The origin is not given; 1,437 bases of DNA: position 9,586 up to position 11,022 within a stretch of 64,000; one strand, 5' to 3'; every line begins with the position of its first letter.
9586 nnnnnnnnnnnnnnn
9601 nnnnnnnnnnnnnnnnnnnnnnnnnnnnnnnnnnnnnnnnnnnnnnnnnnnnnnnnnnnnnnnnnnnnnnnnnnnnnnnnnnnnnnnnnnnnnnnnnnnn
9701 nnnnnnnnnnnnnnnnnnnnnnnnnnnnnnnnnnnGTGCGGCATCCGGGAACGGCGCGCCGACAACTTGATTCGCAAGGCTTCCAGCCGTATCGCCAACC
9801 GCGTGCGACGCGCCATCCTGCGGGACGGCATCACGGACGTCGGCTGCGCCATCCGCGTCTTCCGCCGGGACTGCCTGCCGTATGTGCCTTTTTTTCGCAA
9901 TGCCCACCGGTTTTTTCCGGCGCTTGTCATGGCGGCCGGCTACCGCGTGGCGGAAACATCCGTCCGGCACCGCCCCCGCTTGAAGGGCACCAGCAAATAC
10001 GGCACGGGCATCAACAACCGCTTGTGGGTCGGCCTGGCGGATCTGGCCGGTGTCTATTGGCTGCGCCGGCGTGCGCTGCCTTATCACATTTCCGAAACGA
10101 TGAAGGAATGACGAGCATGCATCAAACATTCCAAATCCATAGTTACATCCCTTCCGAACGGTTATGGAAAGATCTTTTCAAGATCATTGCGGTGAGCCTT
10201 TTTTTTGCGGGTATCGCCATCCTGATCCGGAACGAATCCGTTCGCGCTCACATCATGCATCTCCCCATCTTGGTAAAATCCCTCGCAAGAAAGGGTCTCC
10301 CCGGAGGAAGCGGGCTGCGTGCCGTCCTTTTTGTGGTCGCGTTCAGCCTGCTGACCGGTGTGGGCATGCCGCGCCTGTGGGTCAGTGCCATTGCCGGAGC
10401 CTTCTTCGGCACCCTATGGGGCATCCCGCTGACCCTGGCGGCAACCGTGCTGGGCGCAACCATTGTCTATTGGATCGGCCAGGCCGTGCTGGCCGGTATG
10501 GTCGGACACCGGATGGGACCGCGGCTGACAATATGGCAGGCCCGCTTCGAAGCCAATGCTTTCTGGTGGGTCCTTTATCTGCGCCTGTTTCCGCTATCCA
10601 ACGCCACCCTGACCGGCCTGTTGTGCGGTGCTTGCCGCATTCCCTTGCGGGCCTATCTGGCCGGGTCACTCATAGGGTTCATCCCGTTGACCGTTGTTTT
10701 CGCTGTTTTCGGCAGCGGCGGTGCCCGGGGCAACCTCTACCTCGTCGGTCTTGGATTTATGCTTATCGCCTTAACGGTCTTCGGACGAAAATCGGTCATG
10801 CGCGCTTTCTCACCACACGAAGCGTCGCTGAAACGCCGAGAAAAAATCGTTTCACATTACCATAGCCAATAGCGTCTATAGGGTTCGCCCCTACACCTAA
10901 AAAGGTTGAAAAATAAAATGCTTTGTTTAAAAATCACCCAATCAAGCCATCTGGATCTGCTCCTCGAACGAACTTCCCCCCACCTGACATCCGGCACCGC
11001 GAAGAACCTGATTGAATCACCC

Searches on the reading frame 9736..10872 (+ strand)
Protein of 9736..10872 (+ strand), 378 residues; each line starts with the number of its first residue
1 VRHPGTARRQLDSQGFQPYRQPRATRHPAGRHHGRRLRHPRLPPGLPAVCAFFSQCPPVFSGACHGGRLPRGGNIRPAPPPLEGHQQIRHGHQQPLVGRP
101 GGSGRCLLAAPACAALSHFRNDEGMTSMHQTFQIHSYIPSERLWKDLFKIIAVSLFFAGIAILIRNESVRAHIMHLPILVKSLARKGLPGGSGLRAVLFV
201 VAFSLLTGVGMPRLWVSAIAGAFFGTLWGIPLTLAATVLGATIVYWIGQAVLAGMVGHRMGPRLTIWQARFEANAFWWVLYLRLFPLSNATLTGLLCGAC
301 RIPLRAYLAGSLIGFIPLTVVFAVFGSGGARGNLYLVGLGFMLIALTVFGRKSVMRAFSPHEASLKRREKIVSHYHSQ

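Call 47: search_protein_families(library=pfam, proteins=[window:9736-10872:+], max_evalue=0.00001)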
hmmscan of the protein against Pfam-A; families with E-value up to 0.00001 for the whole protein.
window:9736-10872:+ (378 aa): 1 family
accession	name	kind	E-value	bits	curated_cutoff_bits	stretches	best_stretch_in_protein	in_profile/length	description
PF09335.16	VTT_dom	-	8.1e-17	62.3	33.9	1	212-327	2-122/123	VTT domain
